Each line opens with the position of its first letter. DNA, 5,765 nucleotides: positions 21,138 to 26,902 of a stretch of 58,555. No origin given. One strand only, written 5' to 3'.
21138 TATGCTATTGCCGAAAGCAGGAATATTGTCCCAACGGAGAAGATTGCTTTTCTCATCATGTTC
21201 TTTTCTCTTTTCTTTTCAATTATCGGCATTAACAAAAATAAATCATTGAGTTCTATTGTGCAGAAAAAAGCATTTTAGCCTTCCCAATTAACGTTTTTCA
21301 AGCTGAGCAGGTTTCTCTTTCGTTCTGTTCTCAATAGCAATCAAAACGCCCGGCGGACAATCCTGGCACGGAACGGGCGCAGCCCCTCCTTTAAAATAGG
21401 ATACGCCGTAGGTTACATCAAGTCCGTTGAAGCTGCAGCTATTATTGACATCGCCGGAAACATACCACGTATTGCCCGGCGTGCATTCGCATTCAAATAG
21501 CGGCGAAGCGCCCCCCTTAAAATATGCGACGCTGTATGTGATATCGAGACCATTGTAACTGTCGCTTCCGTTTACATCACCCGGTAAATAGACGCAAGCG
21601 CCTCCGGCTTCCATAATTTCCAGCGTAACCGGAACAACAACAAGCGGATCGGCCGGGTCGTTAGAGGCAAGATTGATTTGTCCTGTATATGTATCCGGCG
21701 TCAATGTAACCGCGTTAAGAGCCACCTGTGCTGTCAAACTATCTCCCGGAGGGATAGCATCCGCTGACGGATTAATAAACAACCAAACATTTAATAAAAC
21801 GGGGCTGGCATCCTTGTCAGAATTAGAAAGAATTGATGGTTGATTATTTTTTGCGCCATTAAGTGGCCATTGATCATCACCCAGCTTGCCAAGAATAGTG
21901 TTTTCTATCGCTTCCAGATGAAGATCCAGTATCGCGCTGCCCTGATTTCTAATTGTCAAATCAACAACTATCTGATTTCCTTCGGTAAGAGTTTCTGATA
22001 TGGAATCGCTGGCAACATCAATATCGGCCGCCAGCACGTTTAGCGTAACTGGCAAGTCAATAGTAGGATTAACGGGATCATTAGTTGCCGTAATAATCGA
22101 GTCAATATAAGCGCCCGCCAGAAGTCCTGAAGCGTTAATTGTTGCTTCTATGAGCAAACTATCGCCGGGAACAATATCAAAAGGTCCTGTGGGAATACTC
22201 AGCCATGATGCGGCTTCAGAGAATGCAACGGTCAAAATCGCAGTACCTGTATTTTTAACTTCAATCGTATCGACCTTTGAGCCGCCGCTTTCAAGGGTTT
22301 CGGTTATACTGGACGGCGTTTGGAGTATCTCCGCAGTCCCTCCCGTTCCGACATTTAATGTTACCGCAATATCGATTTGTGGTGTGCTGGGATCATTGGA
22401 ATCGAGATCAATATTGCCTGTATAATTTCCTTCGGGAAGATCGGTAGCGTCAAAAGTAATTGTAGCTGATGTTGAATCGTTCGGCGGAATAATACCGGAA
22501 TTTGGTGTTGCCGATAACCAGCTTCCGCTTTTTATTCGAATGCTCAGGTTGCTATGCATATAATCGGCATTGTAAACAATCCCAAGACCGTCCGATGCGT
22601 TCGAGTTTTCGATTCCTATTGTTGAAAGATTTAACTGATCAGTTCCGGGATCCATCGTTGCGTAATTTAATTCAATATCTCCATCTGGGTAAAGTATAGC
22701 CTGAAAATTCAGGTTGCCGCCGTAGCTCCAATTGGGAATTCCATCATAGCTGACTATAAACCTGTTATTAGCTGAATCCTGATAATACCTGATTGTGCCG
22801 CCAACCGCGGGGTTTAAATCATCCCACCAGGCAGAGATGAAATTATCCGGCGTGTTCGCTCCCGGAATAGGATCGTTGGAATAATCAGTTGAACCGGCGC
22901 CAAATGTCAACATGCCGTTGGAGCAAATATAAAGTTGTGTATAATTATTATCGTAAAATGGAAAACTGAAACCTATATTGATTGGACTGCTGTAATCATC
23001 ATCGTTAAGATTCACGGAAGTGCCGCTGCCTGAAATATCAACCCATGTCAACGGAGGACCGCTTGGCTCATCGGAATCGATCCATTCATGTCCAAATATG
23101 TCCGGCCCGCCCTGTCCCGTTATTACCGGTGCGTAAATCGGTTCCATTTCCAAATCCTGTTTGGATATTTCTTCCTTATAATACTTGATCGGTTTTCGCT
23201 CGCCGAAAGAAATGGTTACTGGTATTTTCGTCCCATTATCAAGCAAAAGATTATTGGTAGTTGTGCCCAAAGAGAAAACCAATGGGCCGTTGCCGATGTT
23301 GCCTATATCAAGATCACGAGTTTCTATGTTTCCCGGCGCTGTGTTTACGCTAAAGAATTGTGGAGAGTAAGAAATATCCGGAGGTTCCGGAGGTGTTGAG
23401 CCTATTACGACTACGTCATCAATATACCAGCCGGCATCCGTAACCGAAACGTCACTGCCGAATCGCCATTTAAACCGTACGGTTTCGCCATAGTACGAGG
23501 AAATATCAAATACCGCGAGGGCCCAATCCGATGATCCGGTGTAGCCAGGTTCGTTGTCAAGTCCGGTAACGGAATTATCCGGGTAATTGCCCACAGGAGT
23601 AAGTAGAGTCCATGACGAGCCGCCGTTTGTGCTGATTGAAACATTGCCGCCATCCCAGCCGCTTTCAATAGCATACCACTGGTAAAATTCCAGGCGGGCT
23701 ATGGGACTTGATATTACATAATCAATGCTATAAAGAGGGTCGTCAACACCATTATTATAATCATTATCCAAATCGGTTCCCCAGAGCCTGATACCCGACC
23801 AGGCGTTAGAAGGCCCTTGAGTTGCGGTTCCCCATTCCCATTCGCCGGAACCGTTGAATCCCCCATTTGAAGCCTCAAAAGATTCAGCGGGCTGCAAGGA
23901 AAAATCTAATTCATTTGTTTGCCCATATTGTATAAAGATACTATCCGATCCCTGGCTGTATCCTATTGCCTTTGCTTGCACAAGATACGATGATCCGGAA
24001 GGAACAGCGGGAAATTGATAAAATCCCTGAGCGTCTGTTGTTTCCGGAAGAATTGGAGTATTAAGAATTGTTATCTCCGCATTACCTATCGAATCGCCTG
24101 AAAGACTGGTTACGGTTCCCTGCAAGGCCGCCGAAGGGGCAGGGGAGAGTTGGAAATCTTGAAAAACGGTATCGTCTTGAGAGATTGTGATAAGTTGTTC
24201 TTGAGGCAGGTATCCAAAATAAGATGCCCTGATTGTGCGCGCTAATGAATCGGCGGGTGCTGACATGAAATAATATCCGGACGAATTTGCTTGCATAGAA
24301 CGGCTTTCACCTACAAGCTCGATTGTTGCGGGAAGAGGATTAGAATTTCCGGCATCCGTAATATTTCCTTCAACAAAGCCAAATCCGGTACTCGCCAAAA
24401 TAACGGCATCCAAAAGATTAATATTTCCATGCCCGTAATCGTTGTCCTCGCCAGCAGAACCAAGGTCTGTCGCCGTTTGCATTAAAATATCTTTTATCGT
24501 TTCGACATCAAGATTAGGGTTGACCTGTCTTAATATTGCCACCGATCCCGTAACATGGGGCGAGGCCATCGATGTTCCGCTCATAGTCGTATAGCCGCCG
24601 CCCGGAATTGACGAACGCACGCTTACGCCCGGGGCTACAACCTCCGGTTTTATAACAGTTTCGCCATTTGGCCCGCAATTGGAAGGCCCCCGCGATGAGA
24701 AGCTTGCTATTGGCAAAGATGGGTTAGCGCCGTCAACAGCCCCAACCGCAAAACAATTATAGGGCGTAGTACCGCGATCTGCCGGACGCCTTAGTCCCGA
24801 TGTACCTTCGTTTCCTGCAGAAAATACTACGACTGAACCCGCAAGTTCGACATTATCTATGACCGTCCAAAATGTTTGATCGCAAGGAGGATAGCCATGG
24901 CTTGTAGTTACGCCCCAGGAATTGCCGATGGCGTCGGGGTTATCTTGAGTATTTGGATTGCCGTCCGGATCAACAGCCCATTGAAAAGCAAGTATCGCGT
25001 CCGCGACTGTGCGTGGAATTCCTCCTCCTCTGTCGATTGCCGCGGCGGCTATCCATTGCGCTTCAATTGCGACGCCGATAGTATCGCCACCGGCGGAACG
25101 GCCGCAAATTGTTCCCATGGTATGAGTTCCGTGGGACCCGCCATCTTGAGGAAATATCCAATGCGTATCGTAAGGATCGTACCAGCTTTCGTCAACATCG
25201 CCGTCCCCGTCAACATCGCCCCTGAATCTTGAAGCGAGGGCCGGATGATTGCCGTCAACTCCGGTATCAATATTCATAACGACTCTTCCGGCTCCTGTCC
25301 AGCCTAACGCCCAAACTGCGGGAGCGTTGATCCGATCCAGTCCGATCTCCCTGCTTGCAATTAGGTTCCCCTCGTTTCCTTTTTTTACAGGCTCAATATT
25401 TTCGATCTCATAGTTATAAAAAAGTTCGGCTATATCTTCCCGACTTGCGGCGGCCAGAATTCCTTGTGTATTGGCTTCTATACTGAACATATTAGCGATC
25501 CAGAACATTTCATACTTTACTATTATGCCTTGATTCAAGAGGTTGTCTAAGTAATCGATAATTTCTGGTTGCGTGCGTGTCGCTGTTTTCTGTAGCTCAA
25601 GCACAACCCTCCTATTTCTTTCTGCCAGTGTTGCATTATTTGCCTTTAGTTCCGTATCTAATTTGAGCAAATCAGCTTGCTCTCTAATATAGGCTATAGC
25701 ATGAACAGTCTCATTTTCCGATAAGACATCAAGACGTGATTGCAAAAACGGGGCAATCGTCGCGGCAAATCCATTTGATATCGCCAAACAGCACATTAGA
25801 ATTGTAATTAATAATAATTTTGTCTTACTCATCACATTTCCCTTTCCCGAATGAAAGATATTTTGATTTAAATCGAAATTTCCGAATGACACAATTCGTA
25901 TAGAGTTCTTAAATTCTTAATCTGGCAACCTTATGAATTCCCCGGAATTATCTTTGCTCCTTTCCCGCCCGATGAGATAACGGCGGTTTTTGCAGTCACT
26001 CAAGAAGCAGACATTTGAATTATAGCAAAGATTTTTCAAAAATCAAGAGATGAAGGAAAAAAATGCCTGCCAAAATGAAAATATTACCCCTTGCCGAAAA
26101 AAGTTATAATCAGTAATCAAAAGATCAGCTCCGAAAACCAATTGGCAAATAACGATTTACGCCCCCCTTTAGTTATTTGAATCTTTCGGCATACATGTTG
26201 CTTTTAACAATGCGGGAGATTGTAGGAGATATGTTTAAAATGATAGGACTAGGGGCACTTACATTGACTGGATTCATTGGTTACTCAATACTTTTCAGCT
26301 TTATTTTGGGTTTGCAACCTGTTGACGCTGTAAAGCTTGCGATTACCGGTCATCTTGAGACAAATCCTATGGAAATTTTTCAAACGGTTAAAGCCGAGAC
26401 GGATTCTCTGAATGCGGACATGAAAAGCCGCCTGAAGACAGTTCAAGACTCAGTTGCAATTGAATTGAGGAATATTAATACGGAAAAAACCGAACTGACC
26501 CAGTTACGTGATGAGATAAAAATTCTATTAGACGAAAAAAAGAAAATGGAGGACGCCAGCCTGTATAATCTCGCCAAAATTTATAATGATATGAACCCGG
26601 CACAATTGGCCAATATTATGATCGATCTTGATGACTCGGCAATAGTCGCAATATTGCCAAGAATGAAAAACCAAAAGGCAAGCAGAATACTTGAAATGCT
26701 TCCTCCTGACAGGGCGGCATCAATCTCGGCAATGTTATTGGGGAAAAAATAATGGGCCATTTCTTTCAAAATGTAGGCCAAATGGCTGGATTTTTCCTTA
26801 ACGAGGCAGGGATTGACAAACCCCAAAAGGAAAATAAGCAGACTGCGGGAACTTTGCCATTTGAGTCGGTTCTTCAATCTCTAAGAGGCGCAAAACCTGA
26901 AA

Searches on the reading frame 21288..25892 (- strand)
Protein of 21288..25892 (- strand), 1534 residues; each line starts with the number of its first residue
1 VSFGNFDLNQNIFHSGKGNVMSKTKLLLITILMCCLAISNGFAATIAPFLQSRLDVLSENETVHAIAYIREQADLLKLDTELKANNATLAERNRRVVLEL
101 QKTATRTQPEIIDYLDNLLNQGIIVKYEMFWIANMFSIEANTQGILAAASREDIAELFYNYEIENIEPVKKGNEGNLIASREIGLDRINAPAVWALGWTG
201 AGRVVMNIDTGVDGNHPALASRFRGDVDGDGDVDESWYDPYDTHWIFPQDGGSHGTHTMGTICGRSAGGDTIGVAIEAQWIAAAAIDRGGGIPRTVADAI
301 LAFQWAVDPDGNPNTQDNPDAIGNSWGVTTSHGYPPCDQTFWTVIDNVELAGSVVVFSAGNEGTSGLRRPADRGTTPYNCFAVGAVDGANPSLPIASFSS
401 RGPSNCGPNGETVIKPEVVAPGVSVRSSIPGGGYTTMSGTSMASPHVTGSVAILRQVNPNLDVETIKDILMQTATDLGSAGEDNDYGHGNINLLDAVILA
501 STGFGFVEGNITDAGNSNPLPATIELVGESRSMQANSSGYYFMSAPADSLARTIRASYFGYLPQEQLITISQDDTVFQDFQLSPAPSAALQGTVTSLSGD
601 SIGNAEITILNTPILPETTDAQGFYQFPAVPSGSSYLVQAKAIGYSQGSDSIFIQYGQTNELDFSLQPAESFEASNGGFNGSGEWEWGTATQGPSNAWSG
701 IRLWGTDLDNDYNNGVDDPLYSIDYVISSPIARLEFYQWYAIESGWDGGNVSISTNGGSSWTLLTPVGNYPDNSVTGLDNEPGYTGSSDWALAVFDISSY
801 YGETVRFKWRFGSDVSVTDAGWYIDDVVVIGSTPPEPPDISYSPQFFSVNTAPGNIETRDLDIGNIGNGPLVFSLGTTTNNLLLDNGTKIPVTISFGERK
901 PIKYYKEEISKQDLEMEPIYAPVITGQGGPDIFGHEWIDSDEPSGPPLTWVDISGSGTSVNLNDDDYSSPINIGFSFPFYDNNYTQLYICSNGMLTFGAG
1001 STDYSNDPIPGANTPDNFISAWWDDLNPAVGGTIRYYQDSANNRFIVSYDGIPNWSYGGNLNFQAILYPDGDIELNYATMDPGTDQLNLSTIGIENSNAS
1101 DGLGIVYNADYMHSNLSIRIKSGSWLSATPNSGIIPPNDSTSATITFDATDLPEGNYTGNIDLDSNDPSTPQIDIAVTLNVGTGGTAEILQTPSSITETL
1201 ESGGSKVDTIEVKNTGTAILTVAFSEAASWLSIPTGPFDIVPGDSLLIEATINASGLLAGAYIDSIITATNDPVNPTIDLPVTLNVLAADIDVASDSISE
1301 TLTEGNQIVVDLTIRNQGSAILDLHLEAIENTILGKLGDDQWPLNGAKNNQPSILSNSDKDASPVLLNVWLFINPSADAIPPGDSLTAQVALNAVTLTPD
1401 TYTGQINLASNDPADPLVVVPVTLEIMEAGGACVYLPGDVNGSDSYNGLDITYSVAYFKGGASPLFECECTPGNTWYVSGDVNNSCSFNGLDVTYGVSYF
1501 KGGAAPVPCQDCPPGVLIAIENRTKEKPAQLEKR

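Call 26: search_protein_families(library=pfam, proteins=[window:21288-25892:-], max_evalue=0.001)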
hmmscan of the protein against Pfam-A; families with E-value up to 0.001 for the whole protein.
window:21288-25892:- (1534 aa): 7 families
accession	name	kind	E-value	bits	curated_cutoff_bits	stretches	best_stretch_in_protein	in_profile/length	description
PF00082.27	Peptidase_S8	-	9.3e-48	163.4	21.8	1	202-489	3-288/288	Subtilase family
PF13620.12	CarboxypepD_reg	-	1.2e-21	77.3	32.3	2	590-667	2-82/82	Carboxypeptidase regulatory-like domain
PF13715.12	CarbopepD_reg_2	-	4.1e-16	59.2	32.2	2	507-584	1-78/88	CarboxypepD_reg-like domain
PF22544.2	HYDIN_VesB_CFA65-like_Ig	-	3.5e-11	43.7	25.5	1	1085-1177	8-97/100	HYDIN/CFA65/VesB-like, Ig-like domain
PF20773.4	InhA-like_MAM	-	8.7e-11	42.1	26.9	1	731-829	64-162/191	Immune inhibitor A-like, MAM domain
PF19190.6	BACON_2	-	5.1e-05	23.6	25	0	1122-1158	40-76/94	Viral BACON domain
PF24507.1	Ig_CFAP65_4th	-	0.00067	20.5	27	0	1121-1151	20-50/76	CFAP65, fourth Ig-like domain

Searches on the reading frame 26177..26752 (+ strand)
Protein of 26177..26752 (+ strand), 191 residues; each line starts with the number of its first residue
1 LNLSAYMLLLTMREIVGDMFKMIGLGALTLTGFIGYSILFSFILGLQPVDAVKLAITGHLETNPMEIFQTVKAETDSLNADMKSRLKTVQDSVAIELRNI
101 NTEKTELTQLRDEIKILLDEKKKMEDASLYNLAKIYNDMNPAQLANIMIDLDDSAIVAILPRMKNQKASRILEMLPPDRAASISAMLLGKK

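Call 25: search_protein_families(library=pfam, proteins=[window:26177-26752:+], max_evalue=0.001)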
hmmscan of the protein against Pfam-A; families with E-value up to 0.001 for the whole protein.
window:26177-26752:+ (191 aa): 1 family
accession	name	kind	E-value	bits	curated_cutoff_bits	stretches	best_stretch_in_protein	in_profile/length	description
PF03448.22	MgtE_N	-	4.4e-05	24.4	25.9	1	133-185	19-71/102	MgtE intracellular N domain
